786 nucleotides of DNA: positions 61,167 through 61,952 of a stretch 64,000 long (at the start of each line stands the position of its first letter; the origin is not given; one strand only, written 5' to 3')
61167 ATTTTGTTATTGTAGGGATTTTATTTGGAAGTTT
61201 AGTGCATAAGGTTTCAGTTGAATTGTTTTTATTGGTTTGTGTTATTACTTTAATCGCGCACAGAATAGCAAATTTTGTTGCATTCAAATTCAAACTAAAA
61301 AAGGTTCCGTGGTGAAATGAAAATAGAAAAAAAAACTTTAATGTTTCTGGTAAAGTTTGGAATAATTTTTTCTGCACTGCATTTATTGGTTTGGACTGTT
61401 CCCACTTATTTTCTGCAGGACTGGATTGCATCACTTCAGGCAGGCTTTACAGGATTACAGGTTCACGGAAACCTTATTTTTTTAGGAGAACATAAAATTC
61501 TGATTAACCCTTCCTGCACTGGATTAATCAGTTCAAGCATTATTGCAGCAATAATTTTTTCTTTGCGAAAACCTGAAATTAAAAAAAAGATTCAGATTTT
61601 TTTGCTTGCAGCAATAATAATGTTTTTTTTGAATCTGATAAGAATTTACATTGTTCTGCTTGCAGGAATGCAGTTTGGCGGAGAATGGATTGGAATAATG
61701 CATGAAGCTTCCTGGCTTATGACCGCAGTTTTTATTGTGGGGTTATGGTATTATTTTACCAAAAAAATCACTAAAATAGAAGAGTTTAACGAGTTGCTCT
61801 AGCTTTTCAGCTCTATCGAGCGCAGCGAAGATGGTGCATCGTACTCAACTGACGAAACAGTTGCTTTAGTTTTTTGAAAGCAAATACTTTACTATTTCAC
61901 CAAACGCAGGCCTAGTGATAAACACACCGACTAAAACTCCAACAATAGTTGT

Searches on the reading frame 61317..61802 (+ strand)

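Call 38: search_protein_families(library=pfam, proteins=[window:61317-61802:+], max_evalue=0.1)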
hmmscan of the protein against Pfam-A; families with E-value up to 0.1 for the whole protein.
window:61317-61802:+ (161 aa): 1 family
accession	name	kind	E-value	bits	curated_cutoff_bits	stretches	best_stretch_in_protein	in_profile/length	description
PF09721.15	Exosortase_EpsH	-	1.3e-11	44.8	25.7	1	11-147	103-251/254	Transmembrane exosortase (Exosortase_EpsH)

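Call 82: search_protein_families(library=ncbifam, proteins=[window:61317-61802:+], max_evalue=0.1)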
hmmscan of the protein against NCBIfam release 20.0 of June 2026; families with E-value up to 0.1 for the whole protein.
window:61317-61802:+ (161 aa): 19 families
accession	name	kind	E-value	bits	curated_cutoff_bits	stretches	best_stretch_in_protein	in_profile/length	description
TIGR04178.1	exo_archaeo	signature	3e-13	49.9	23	1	62-148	2-92/97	exosortase/archaeosortase family protein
TIGR04124.1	archaeo_artE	exception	6.5e-09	36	95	1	6-141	4-141/153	archaeosortase family protein ArtE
NF033505.2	paceosortase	exception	2.2e-08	34.4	80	1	12-156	12-152/167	pacearchaeosortase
TIGR04175.1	archaeo_artD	exception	2.3e-07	30.9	125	1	9-119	4-113/150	archaeosortase D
TIGR04476.1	exosort_XrtN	exception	1.1e-06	28.1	200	1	32-118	121-217/406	exosortase N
TIGR03762.1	archaeo_artC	exception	2.7e-06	27.4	100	1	58-148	178-272/274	archaeosortase C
TIGR04125.1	exosort_PGF_TRM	exception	4.2e-06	26.4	75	1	61-126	144-210/271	archaeosortase A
NF035943.2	exosort_XrtV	exception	4.7e-06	26.1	313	1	48-145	158-258/270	exosortase V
NF046081.1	exosort_XrtX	exception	7.8e-06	25.9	170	1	53-153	65-164/168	exosortase X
NF045528.1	heimosortase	equivalog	2.9e-05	24.2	130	1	59-134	84-157/199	heimdallarchaeosortase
TIGR04152.1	exosort_VPLPA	exception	7e-05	22.1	400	1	50-148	137-242/486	VPLPA-CTERM-specific exosortase XrtD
NF046083.1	exosort_XrtY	exception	7.9e-05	22.6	160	1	42-115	64-136/168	exosortase Y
TIGR04300.1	exosort_XrtM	exception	0.00017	22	125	1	42-145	36-136/150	exosortase family protein XrtM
TIGR02602.1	8TM_EpsH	subfamily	0.00035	20.2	105.55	1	27-143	110-232/241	exosortase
TIGR04293.1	archaeo_artF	exception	0.0012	18.9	150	1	49-131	56-138/166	archaeosortase family protein ArtF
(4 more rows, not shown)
